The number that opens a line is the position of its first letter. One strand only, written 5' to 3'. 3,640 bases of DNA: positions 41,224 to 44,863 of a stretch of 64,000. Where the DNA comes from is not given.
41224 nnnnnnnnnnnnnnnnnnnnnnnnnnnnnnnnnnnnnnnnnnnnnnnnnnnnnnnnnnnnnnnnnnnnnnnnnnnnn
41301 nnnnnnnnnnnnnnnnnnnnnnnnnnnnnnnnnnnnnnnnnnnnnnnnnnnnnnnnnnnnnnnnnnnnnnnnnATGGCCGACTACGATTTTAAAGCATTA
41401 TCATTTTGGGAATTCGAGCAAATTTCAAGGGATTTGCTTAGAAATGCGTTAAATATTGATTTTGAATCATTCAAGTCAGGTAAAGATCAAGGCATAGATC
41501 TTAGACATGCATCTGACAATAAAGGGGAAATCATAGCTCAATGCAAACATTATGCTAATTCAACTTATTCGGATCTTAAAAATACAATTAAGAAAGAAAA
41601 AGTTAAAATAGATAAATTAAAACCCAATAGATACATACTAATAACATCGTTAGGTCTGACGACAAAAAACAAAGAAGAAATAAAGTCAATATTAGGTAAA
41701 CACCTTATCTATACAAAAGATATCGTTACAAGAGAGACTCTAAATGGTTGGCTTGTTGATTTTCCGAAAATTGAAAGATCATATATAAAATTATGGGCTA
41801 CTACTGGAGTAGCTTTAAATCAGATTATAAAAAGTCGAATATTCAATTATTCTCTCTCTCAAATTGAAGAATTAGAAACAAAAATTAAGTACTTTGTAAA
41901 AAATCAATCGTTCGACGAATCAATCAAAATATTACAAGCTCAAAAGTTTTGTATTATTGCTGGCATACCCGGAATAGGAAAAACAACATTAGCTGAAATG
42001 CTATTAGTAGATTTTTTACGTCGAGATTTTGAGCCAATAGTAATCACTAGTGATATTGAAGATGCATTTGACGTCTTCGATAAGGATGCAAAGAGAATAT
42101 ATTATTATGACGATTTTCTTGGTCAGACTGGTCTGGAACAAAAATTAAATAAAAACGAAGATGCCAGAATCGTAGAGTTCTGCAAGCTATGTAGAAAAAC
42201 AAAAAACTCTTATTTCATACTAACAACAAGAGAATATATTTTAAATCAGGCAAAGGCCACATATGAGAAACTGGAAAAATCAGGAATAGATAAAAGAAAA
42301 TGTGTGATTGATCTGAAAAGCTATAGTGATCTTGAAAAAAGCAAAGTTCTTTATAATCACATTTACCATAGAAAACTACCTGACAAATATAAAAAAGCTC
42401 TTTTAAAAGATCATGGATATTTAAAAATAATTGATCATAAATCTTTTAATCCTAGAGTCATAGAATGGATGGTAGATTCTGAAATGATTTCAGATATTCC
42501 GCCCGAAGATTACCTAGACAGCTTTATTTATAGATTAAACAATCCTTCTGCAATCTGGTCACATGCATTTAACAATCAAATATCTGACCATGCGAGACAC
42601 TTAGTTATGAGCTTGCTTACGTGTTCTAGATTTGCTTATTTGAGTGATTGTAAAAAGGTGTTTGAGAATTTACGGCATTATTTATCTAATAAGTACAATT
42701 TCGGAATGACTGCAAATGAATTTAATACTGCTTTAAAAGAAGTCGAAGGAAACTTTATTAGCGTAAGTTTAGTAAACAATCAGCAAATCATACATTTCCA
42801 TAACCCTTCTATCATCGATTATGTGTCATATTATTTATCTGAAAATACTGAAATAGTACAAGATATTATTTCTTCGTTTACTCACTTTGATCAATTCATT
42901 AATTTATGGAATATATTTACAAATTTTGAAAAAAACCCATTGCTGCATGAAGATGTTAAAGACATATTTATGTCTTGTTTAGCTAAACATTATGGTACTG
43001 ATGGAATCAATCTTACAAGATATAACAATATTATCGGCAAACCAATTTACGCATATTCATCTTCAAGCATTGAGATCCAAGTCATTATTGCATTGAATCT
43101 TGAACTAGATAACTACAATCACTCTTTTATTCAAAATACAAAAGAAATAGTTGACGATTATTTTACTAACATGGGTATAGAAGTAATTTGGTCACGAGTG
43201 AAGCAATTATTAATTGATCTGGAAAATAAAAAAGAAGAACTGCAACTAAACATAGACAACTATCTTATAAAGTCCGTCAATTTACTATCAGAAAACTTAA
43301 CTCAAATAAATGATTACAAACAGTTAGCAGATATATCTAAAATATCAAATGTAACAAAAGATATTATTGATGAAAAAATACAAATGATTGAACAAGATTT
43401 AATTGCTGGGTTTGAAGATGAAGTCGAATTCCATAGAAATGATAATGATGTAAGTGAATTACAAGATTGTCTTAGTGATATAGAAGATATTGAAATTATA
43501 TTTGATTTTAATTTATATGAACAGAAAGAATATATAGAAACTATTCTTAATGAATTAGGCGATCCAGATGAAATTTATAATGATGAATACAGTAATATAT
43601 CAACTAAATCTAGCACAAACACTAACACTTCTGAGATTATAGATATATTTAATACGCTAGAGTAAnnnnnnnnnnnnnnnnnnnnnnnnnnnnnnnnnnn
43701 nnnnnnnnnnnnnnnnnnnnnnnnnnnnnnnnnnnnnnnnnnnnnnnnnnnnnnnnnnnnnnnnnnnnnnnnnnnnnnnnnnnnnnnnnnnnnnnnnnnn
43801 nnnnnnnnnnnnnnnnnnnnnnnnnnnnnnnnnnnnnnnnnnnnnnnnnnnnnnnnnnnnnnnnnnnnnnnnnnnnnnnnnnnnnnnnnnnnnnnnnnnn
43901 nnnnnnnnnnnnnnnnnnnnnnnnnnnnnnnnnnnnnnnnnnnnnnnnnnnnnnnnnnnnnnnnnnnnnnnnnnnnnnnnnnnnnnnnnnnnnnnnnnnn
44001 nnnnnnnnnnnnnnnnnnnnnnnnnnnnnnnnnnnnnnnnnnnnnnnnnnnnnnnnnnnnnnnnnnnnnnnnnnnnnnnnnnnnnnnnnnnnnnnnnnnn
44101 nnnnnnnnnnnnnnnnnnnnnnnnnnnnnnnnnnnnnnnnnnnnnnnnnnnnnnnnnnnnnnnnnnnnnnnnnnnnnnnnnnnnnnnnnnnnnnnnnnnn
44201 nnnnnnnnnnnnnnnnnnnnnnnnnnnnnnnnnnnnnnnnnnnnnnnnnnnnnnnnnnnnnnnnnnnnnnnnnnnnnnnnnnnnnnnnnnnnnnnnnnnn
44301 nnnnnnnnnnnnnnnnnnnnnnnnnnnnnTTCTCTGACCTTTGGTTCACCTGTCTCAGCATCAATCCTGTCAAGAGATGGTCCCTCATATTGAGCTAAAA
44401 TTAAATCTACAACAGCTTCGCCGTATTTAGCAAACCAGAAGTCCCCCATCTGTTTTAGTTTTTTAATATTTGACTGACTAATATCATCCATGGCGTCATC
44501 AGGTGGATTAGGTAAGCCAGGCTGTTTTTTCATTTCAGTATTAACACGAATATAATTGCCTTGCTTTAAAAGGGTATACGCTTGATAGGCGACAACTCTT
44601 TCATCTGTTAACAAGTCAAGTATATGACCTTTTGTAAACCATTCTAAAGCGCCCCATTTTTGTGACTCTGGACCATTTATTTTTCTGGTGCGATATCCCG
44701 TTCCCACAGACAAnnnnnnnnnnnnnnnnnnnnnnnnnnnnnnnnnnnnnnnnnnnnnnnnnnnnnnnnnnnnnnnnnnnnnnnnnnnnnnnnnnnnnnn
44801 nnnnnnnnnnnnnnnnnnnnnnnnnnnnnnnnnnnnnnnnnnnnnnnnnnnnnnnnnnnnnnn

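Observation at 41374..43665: Mrr-like nuclease fused to a STAND/NACHT-like NTPase in an AT-rich island: candidate undescribed antiphage protein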

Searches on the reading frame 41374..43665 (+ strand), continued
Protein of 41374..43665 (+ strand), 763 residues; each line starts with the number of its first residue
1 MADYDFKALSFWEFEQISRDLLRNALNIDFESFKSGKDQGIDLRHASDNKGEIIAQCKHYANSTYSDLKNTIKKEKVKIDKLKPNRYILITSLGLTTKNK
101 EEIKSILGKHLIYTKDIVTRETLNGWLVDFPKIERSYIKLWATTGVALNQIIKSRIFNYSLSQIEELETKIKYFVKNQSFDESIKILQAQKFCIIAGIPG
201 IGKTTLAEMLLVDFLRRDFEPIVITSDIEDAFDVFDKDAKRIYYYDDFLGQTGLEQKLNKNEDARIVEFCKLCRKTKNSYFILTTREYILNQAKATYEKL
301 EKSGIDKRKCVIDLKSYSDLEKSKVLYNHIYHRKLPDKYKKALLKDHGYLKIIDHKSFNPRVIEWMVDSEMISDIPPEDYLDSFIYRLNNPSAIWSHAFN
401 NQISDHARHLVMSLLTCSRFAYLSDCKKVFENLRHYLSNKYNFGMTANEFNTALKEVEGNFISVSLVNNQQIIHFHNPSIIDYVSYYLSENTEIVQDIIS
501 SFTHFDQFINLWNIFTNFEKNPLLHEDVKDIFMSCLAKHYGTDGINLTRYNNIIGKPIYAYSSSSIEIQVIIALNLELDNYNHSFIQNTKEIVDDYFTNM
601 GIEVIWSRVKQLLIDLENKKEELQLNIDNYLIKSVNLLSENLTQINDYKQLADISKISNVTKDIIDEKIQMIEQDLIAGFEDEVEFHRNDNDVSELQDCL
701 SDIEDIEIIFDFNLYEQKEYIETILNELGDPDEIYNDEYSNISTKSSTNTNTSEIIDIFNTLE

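Call 104: search_protein_families(library=pfam, alignment_id=A4, max_evalue=0.001)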
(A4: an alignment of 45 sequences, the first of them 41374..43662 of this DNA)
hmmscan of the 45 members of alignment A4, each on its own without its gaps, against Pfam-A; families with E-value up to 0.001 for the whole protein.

A. member 1, window:41374-43662:+ (763 aa): 2 families
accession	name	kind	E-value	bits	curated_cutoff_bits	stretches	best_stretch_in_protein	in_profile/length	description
PF20720.3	nSTAND3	-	7.5e-53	178.8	27.2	1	174-332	1-155/155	Novel STAND NTPase 3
PF04471.18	Mrr_cat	-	2.7e-06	27.9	21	1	9-108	4-102/115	Restriction endonuclease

B. families by the number of members that match (of 45 scanned): 12 families
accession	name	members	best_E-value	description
PF20720.3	nSTAND3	45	4.7e-56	Novel STAND NTPase 3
PF04471.18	Mrr_cat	45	1.7e-10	Restriction endonuclease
PF13401.12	AAA_22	4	0.00011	AAA domain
PF14532.12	Sigma54_activ_2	3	2.9e-05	Sigma-54 interaction domain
PF24883.2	NPHP3_N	2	4.7e-05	Nephrocystin 3, N-terminal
PF13238.12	AAA_18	2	0.00069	AAA domain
PF01695.23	IstB_IS21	1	0.00027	IstB-like ATP binding protein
PF05496.18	RuvB_N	1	0.00033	Holliday junction DNA helicase RuvB P-loop domain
PF13671.12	AAA_33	1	0.00038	AAA domain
PF03796.21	DnaB_C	1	0.00038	DnaB-like helicase C terminal domain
PF00910.28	RNA_helicase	1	0.00053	RNA helicase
PF13479.12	AAA_24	1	0.00084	AAA domain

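Call 105: search_protein_representatives(protein=window:41374-43662:+)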
Query: 763 residues. Proteins with E-value up to 0.001 (for the whole library): 3963; up to 1e-10: 3182; up to 1e-30: 2223. The best 150 are listed.
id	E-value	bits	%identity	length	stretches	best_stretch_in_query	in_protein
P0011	4.6e-218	742.6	47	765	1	1-762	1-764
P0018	6.6e-182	623.1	40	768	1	3-761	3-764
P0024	6.1e-154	530.7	38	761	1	1-761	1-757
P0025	1.9e-150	519.1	45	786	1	1-515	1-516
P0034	9.4e-147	506.9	39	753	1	1-751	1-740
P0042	1.7e-144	499.4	37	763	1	1-721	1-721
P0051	3.7e-143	495.0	43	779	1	1-513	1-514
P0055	2.3e-142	492.4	45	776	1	1-513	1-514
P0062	3.5e-140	485.2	39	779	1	1-738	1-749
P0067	1.1e-139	483.5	39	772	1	2-703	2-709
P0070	3.3e-139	481.9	42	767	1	1-513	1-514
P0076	1.1e-138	480.2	35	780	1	1-762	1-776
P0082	4.7e-138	478.1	37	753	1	4-740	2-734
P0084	9.8e-138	477.1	42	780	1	2-511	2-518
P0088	8.8e-137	473.9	39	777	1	1-576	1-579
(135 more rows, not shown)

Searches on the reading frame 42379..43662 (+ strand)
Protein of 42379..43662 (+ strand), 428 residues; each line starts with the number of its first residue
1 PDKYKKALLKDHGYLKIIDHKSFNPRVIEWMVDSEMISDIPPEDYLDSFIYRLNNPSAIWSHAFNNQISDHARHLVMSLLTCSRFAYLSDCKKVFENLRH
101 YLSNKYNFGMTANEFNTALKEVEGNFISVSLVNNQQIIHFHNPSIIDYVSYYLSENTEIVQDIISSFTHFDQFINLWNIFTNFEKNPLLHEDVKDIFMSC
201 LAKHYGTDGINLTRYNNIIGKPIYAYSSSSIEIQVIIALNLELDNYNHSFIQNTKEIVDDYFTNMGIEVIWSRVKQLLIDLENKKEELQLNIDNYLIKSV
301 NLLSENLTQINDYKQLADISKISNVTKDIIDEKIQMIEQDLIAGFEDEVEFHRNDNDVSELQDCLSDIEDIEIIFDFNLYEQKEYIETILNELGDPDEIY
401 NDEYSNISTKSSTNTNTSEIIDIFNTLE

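Call 71: predict_structure(alignment_id=A3)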
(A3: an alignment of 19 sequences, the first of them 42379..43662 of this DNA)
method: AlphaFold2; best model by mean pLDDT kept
length: 428 residues; sequences in the alignment: 19
mean_pLDDT: 87.4   pTM: 0.77
mean pLDDT of the five models: 87.4, 87.2, 86.0, 85.8, 85.8
residues with pLDDT >= 90: 273; 70-90: 110; 50-70: 24; < 50: 21
segments of 3 or more residues with pLDDT < 50: 398-416
pLDDT, mean of each block of 10 residues (from residue 1): 84 83 71 67 86 77 90 97 93 97 94 94 93 92 89 94 97 95 90 95 94 87 86 96 92 96 89 95 94 95 92 95 95 95 93 91 95 95 95 65 37 44 56
secondary structure, 60 per line:
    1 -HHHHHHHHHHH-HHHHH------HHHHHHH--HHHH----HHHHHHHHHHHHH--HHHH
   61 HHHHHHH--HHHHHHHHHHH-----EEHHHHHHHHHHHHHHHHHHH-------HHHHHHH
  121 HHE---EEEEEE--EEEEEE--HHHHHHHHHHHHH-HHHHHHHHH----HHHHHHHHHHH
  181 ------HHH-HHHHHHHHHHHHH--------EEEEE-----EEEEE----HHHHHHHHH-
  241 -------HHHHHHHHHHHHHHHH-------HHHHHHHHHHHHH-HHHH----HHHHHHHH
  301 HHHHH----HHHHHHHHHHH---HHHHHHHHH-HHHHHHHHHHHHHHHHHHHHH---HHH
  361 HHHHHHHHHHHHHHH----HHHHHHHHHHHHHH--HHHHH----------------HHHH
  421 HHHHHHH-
elements in order: H2-12 H14-18 H25-31 H34-37 H42-54 H57-67 H70-80 H88-106 H114-122 E127-132 E135-140 H143-155 H157-165 H170-180 H191-203 E212-216 E222-226 H231-239 H248-263 H271-283 H285-288 H293-305 H310-320 H324-332 H334-354 H358-375 H380-393 H396-400 H417-427

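Call 77: fold_search(model_id=the predicted structure, library=pdb)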
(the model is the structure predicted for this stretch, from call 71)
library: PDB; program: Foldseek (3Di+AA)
matches with E <= 10: 711; with E <= 0.001: 0
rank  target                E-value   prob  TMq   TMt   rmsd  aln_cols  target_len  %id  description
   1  9nc9_D                7.3e-02  0.69  0.21  0.14  16.1       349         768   14  Helical assembly of AVAST5 filament (released 2026-02-18)
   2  3wyg_C                1.2e-01  0.63  0.25  0.15  13.7       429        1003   10  Crystal structure of Xpo1p-PKI-Gsp1p-GTP complex (released 2014-11-12)
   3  9zjv_A                1.3e-01  0.57  0.22  0.11  14.4       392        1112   11  Human sterile alpha motif domain-containing protein 9 (SAMD9), asymmetric dimer "wing" shape (released 2026-02-25)
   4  6fuz_A                1.5e-01  0.69  0.21  0.29  14.4       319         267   11  Crystal structure of the TPR domain of KLC1 in complex with the C-terminal peptide of JIP1 (released 2018-05-02)
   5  8jal_B                1.7e-01  0.44  0.21  0.17  20.3       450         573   12  Structure of CRL2APPBP2 bound with RxxGP degron (dimer) (released 2023-10-18)
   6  5mk2_A                1.8e-01  0.20  0.13  0.15  19.7       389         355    9  Crystal structure of the His Domain Protein Tyrosine Phosphatase (HD-PTP/PTPN23) Bro1 domain (CHMP4B peptide complex s (released 2017-08-16)
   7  4ogp_A                2.4e-01  0.16  0.14  0.17  20.0       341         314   14  Structure of C-terminal domain from S. cerevisiae Pat1 decapping activator (Space group : P21) (released 2014-10-08)
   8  9hfl_A                2.5e-01  0.35  0.23  0.13  14.4       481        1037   10  Cryo-EM structure of the human snRNA export complex comprising CBC-PHAX-CRM1-RanGTP and capped-RNA (released 2025-07-16)
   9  5g04_X                2.5e-01  0.14  0.13  0.12  22.3       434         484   12  Structure of the human APC-Cdc20-Hsl1 complex (released 2016-05-25)
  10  8a39_AP1              3.3e-01  0.18  0.14  0.19  21.5       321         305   13  Crystal Structure of PaaX from Escherichia coli W (released 2023-07-05)
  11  4ui9_X                3.3e-01  0.12  0.13  0.11  22.3       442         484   10  Atomic structure of the human Anaphase-Promoting Complex (released 2015-06-17)
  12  9gm7_C                3.4e-01  0.28  0.16  0.16  21.7       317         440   11  MukBEF in a nucleotide-bound state with open neck gate (monomer) (released 2025-03-26)
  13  4ui9_Y                3.4e-01  0.10  0.13  0.12  21.6       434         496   10  Atomic structure of the human Anaphase-Promoting Complex (released 2015-06-17)
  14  5gnc                  3.6e-01  0.16  0.18  0.14  19.7       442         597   13  Crystal structure of Phytophthora. sojae PSR2 (released 2017-08-16)
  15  8qgy_B                3.7e-01  0.33  0.19  0.12  14.7       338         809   10  Cryo-EM structure of C-terminally truncated Apoptosis signal-regulating kinase 1 (ASK1) (released 2024-04-03)
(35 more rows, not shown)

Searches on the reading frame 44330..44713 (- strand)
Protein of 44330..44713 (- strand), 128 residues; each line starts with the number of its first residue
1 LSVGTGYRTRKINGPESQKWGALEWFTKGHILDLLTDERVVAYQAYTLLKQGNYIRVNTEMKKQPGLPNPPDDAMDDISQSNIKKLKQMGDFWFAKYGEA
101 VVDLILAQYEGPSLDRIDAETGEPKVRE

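Call 19: search_protein_families(library=pfam, proteins=[window:44330-44713:-], max_evalue=0.001)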
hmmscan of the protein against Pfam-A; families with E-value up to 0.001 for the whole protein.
window:44330-44713:- (128 aa): 0 families

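Call 58: search_protein_families(library=padloc, proteins=[window:44330-44713:-], max_evalue=0.01)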
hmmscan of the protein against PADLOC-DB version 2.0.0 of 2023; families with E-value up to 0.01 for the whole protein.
window:44330-44713:- (128 aa): 2 families
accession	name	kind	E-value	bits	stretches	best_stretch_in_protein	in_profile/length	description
PDLC00757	Effector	-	2.3e-07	28.5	1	1-108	215-315/331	Phospholipase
PDLC00758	Effector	-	3.7e-05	21.2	1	1-96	211-308/331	Phospholipase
